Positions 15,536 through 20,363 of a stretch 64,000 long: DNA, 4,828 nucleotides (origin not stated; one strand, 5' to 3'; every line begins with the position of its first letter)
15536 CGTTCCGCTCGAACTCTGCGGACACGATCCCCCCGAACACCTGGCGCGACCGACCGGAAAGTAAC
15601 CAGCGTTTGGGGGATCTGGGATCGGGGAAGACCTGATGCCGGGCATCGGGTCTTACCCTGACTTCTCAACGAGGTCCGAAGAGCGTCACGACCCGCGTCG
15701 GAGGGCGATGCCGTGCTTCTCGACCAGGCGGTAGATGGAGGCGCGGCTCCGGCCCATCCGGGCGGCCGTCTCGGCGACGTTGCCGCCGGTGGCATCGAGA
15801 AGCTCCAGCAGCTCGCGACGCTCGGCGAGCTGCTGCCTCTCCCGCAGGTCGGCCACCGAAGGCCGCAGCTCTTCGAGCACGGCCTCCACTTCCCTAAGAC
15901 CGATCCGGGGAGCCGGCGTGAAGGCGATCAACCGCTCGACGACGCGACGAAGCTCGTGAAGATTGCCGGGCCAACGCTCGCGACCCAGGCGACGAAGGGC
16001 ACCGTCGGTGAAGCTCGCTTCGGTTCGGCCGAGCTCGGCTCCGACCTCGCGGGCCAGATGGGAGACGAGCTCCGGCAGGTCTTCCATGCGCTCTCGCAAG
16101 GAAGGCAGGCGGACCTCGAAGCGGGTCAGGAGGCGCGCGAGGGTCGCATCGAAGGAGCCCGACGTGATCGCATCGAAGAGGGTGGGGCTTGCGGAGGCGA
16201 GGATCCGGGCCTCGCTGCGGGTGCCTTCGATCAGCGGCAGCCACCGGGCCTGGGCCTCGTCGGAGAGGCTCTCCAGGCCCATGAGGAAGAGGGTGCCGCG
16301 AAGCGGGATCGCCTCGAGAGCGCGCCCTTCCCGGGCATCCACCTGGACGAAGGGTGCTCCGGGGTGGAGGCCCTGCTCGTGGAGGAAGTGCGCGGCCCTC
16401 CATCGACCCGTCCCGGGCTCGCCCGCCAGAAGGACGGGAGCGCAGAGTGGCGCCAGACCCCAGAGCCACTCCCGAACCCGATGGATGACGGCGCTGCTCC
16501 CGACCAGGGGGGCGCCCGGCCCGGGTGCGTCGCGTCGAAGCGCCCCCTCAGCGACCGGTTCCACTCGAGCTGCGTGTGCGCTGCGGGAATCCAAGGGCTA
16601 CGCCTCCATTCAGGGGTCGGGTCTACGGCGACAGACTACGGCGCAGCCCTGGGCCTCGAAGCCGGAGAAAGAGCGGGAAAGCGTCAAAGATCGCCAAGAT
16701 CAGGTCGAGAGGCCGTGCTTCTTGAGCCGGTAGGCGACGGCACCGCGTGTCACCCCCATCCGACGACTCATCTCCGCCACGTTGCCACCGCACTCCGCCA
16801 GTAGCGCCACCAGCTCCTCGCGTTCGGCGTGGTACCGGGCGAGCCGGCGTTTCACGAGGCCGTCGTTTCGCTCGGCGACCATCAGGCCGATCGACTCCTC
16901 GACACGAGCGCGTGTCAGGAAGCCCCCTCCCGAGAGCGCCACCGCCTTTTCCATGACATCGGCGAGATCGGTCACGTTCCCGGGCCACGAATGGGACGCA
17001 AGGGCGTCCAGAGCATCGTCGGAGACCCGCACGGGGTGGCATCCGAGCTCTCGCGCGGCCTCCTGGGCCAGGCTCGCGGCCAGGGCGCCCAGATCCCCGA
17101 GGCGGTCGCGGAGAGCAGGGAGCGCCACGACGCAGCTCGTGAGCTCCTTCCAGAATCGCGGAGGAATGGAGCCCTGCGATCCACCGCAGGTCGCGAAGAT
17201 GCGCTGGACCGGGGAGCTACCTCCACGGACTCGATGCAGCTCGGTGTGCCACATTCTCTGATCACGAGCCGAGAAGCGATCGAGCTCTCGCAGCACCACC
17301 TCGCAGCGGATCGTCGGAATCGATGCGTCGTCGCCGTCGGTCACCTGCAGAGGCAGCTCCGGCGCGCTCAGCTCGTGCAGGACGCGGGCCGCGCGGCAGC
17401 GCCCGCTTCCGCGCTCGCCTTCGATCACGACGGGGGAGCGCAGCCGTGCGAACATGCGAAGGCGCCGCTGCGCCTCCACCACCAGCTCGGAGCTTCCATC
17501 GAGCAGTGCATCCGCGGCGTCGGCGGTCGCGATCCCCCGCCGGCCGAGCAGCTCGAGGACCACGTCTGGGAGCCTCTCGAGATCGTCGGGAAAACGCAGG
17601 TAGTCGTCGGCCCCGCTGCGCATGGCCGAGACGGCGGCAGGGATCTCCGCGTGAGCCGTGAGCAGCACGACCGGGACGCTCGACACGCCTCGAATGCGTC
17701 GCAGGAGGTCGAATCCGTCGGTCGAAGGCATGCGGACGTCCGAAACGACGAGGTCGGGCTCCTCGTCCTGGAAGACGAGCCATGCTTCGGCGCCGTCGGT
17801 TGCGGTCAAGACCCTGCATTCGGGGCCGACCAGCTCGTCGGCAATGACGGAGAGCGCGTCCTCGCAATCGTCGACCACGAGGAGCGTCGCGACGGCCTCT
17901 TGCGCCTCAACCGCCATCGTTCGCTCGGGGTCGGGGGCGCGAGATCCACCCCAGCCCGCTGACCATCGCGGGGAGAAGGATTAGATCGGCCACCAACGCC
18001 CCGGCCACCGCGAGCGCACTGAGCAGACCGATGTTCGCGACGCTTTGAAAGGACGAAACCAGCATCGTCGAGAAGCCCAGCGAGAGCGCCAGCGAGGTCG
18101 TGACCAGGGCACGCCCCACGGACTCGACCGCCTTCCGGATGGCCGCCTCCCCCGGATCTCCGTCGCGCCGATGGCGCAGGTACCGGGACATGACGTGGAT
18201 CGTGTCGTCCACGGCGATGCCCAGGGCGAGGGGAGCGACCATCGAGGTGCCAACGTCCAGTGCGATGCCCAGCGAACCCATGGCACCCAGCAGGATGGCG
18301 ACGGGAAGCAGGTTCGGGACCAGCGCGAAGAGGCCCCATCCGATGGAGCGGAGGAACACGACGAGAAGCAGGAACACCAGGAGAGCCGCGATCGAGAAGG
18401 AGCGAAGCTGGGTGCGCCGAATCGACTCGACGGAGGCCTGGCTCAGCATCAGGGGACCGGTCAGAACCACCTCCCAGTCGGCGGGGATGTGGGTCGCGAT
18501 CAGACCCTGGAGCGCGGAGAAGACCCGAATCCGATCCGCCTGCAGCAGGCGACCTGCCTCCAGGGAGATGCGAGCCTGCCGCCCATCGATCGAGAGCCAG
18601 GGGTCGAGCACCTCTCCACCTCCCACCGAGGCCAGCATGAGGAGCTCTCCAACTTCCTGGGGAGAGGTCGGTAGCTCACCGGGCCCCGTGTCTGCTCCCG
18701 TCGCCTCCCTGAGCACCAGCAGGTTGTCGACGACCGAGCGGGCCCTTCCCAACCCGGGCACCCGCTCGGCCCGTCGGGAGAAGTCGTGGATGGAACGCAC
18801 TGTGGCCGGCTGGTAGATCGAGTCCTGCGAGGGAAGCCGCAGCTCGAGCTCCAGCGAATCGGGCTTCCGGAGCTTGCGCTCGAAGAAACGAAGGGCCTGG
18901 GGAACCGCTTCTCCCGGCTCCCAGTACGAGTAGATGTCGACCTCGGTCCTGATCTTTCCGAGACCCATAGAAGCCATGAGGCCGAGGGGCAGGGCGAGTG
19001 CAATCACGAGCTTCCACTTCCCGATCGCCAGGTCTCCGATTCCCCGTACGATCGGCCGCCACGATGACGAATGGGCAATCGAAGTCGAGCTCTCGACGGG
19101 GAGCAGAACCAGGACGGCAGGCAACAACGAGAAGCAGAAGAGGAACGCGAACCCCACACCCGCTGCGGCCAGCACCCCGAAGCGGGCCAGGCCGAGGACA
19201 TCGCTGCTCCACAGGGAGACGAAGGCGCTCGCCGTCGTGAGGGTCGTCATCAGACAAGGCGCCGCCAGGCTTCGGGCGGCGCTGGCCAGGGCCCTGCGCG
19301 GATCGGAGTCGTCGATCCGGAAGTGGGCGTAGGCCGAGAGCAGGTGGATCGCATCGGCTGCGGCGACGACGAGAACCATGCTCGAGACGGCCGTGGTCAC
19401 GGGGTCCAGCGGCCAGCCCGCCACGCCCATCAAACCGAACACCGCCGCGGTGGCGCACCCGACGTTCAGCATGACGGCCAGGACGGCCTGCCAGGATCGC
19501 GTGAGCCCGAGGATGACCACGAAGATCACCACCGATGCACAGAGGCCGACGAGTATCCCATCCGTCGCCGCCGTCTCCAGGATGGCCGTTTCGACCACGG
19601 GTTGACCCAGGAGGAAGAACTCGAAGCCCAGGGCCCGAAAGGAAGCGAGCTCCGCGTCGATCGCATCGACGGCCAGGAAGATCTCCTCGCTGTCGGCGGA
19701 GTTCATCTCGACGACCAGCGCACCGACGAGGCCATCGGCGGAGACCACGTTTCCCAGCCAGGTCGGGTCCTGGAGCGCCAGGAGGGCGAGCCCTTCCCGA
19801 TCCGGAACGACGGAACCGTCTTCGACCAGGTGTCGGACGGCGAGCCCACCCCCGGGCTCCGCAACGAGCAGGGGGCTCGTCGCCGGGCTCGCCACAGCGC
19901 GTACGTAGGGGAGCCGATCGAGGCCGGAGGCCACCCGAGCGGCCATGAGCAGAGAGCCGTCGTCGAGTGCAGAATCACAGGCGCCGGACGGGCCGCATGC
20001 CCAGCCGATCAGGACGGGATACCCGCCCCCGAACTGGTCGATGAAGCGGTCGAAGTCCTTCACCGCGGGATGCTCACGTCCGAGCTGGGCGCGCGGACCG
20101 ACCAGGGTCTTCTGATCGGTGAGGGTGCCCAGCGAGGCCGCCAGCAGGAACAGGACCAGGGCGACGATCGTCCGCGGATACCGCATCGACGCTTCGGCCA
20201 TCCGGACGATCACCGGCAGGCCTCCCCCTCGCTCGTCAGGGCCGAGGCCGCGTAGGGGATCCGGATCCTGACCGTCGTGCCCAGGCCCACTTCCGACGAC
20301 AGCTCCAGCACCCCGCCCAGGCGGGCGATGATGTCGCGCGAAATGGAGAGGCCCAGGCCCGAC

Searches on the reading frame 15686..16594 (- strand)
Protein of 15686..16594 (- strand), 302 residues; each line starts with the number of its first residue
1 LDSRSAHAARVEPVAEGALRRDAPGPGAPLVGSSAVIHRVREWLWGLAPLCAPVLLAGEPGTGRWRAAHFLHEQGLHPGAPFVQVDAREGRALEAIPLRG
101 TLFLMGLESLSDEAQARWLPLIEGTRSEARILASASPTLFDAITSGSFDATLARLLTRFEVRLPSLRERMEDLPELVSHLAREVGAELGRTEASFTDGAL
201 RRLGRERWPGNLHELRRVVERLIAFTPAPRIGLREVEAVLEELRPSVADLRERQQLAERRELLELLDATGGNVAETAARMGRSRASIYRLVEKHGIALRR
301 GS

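Call 12: search_protein_families(library=ncbifam, max_evalue=0.01, proteins=[window:15686-16594:-])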
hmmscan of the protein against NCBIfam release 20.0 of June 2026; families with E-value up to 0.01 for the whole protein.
window:15686-16594:- (302 aa): 24 families
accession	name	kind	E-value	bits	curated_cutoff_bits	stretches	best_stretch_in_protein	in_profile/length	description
NF051870.1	NAssimRespRegNtrX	equivalog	3.7e-28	98.6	600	2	127-295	269-451/452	nitrogen assimilation response regulator NtrX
TIGR02915.1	PEP_resp_reg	equivalog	3.8e-25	88.6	502.6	1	128-296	274-444/445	PEP-CTERM-box response regulator transcription factor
NF008485.2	PRK11388.1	equivalog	5.7e-25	87.7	551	1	99-298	424-639/643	dihydroxyacetone kinase operon transcriptional regulator DhaR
NF011695.0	PRK15115.1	equivalog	4.5e-23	81.7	763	1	123-296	265-438/445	two-component system response regulator GlrR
NF047793.1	ResRegPgtA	equivalog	3.4e-22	78.9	650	1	29-296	141-408/414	two-component system response regulator PgtA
TIGR01818.1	ntrC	equivalog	3.7e-22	78.7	558.6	1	125-251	266-392/463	nitrogen regulation protein NR(I)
TIGR02974.1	phageshock_pspF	equivalog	2.3e-21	76.4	443.55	1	99-231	94-238/336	phage shock protein operon transcriptional activator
TIGR02329.1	propionate_PrpR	equivalog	8e-21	74.2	499.2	2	124-291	344-524/526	propionate catabolism operon regulatory protein PrpR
TIGR01817.1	nifA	equivalog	1.2e-20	73.9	528.85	2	126-222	329-424/534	nif-specific transcriptional activator NifA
NF011953.0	PRK15424.1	equivalog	1.3e-20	73.6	703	2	128-293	363-533/538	propionate catabolism operon regulatory protein PrpR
NF038308.1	RNA_repair_RtcR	equivalog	2e-20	73.2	650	1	100-289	280-481/530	RNA repair transcriptional activator RtcR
NF003451.0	PRK05022.1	equivalog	7.5e-19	67.8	476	1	126-296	323-510/512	nitric oxide reductase transcriptional regulator NorR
NF041552.1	TF_PrdR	equivalog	4.1e-17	61.7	795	1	128-292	402-574/577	sigma-54 dependent transcriptional regulator PrdR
NF007689.0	PRK10365.1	equivalog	6.1e-17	61.5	760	1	72-287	213-435/441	sigma-54-dependent response regulator transcription factor ZraR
NF050807.1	TransRegFlbDCaul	equivalog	1.6e-16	60.3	750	1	128-241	253-366/454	sigma-54-dependent transcriptional regulator FlbD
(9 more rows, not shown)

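Call 53: search_protein_families(library=pfam, max_evalue=0.01, proteins=[window:15686-16594:-])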
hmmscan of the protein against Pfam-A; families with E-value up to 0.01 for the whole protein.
window:15686-16594:- (302 aa): 9 families
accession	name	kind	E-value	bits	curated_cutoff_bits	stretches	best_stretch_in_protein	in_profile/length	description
PF14532.12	Sigma54_activ_2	-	8.4e-16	58.9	25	1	31-166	1-138/138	Sigma-54 interaction domain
PF25601.1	AAA_lid_14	-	1e-14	54.5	27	1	167-246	1-80/87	AAA+ ATPase lid domain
PF00158.32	Sigma54_activat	-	3.6e-06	27.2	20.2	1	30-87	1-58/168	Sigma-54 interaction domain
PF13384.12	HTH_23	-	6.7e-05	23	24.6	1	255-292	3-39/50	Homeodomain-like domain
PF13518.12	HTH_28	-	0.00018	21.9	25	1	258-293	1-35/52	Helix-turn-helix domain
PF02954.25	HTH_8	-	0.00042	20.4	22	1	257-289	5-37/42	Bacterial regulatory protein, Fis family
PF13936.12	HTH_38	-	0.00071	19.7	27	1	256-294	7-44/44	Helix-turn-helix domain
PF13551.12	HTH_29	-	0.0018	18.8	28.1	1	260-293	2-35/64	Winged helix-turn helix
PF12728.13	HTH_17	-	0.0074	17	27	0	273-301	4-33/51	Helix-turn-helix domain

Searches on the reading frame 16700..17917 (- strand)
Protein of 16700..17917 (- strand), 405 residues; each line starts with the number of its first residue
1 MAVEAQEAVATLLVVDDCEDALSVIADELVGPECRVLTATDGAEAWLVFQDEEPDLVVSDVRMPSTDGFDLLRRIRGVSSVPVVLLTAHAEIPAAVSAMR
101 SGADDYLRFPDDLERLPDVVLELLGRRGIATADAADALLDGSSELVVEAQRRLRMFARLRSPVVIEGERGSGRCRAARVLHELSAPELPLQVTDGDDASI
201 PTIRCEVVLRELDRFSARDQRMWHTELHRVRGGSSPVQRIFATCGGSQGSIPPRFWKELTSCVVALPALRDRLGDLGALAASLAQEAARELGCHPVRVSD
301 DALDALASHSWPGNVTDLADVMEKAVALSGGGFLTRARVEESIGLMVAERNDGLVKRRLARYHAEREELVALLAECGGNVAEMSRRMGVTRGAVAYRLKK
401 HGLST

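Call 12: search_protein_families(library=ncbifam, max_evalue=0.01, proteins=[window:16700-17917:-])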
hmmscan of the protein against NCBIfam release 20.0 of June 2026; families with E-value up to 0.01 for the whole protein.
window:16700-17917:- (405 aa): 108 families (the best 25 are shown)
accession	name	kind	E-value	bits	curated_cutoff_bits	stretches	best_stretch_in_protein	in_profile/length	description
NF011695.0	PRK15115.1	equivalog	1.3e-38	132.9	763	2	8-185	5-183/445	two-component system response regulator GlrR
TIGR01818.1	ntrC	equivalog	5e-37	127.8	558.6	2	13-184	2-181/463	nitrogen regulation protein NR(I)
NF051870.1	NAssimRespRegNtrX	equivalog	2.4e-36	125.6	600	2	11-185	3-187/452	nitrogen assimilation response regulator NtrX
NF008469.0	PRK11361.1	equivalog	1.2e-35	123.1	714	2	8-181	3-187/461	acetoacetate metabolism transcriptional regulator AtoC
NF047793.1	ResRegPgtA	equivalog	1.1e-31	110.1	650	1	10-404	6-409/414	two-component system response regulator PgtA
TIGR02915.1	PEP_resp_reg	equivalog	6.2e-30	104.4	502.6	2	258-403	301-444/445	PEP-CTERM-box response regulator transcription factor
NF007689.0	PRK10365.1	equivalog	2.4e-29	102.4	760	2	11-191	7-194/441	sigma-54-dependent response regulator transcription factor ZraR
NF008176.1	PRK10923.1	equivalog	2.3e-28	99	620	2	12-184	6-185/469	nitrogen regulation protein NR(I)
NF041946.1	LuxO_transreg_Vib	equivalog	1e-26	93.8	800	2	33-184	20-180/463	quorum-sensing sigma-54 dependent transcriptional regulator LuxO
NF045944.1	ResRegRpaBCyano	equivalog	5.5e-22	78.3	330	1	13-129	1-117/229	response regulator transcription factor RpaB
TIGR01817.1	nifA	equivalog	1.4e-18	67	528.85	1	261-339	361-438/534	nif-specific transcriptional activator NifA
NF040689.1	MtrAB_MtrA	equivalog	2.4e-18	66.3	300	1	13-115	2-104/219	MtrAB system response regulator MtrA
NF045505.1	RR_RssB_Pseudo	equivalog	2.8e-18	66.2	700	1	7-118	3-116/394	two-component system response regulator RssB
NF006900.1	PRK09390.1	equivalog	3.7e-18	65.8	255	1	11-124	6-120/203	response regulator FixJ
NF050807.1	TransRegFlbDCaul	equivalog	8.5e-18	64.4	750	2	262-349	284-371/454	sigma-54-dependent transcriptional regulator FlbD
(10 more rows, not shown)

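Call 53: search_protein_families(library=pfam, max_evalue=0.01, proteins=[window:16700-17917:-])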
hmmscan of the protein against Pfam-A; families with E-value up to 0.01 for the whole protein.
window:16700-17917:- (405 aa): 7 families
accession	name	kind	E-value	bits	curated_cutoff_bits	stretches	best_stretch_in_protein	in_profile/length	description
PF00072.30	Response_reg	-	2.3e-22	79.7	30.2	1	13-118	2-108/111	Response regulator receiver domain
PF25601.1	AAA_lid_14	-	2.5e-14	53.3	27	1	270-343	1-74/87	AAA+ ATPase lid domain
PF02954.25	HTH_8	-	4.8e-08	33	22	1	365-401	6-42/42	Bacterial regulatory protein, Fis family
PF14532.12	Sigma54_activ_2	-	3.8e-05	24.4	25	1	141-194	2-55/138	Sigma-54 interaction domain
PF13556.12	HTH_30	-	8.5e-05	22.7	27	1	373-400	8-35/59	PucR C-terminal helix-turn-helix domain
PF13518.12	HTH_28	-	0.0033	17.9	25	0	365-400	1-34/52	Helix-turn-helix domain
PF00158.32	Sigma54_activat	-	0.0078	16.4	20.2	0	141-185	3-47/168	Sigma-54 interaction domain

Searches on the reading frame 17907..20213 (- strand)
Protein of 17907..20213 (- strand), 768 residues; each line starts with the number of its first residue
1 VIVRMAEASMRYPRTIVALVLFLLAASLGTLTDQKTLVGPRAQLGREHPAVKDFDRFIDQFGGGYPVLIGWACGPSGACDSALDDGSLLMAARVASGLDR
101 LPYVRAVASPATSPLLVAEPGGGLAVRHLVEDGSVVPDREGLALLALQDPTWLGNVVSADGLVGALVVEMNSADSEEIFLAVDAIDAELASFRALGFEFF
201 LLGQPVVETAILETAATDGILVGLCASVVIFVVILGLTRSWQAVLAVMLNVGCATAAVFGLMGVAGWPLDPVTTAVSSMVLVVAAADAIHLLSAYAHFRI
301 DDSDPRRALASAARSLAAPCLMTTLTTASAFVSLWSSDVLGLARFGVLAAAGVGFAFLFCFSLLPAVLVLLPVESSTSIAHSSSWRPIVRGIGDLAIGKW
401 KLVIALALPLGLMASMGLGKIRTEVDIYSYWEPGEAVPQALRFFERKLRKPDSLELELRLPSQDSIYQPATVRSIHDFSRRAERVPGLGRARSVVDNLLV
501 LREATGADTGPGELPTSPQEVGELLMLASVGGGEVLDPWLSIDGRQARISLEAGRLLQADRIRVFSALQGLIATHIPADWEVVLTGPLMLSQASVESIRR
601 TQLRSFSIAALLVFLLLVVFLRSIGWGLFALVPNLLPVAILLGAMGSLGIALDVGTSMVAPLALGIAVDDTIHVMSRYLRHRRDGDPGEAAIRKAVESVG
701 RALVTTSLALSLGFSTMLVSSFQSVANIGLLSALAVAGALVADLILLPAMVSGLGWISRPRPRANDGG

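Call 12: search_protein_families(library=ncbifam, max_evalue=0.01, proteins=[window:17907-20213:-])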
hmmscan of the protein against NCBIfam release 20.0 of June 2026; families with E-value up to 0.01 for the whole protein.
window:17907-20213:- (768 aa): 16 families
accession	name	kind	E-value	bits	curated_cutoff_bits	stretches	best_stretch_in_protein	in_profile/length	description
TIGR00921.1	2A067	subfamily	4.4e-52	177.1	351.9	2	570-760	162-352/733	hydrophobe/amphiphile efflux-3 (HAE3) family transporter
TIGR00833.1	actII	subfamily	1.7e-37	129.2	874.7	2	569-751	141-329/910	MMPL family RND transporter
TIGR03480.1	HpnN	hypoth_equivalog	2.3e-36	125.1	751.85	2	179-426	231-474/862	hopanoid biosynthesis associated RND transporter like protein HpnN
NF052374.1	HopndTporHpnN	equivalog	3.5e-21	75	1100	2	218-372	273-427/858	hopanoid transporter HpnN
NF045600.2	BstA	equivalog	5.1e-12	44.5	1400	2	607-751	292-436/903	sterol transporter cytoplasmic membrane protein BstA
TIGR00915.1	2A0602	subfamily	3.6e-06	25.1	940.35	1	603-750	341-492/1050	efflux RND transporter permease subunit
NF000282.2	RND_permease_1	subfamily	4.2e-06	25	1250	1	603-714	340-452/1029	multidrug efflux RND transporter permease subunit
NF007133.0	PRK09579.1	equivalog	3.8e-05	21.4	1763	1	590-752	325-486/1017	multidrug efflux RND transporter permease subunit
NF007905.0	PRK10614.1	equivalog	4.9e-05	21.2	1774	1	593-753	329-488/1025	multidrug efflux RND transporter permease subunit MdtC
NF007842.1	PRK10555.1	equivalog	7.6e-05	20.7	1854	1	591-753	333-495/1036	multidrug efflux RND transporter permease AcrD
NF011706.2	PRK15127.1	equivalog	0.00014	19.8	2150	1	606-752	344-494/1049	multidrug efflux RND transporter permease subunit AcrB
NF007131.0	PRK09577.1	equivalog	0.00019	19.2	1768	1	607-738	344-475/1045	multidrug efflux RND transporter permease subunit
NF033617.1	RND_permease_2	subfamily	0.00033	18.7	1250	1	592-715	326-445/1009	multidrug efflux RND transporter permease subunit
NF052608.1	TrhMmycExpMmpL3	equivalog_domain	0.0049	15.2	1400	1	609-755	194-342/992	trehalose monomycolate exporter MmpL3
TIGR00918.1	2A060602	subfamily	0.0057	14.3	1120.4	1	635-752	438-555/1145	transmembrane receptor Patched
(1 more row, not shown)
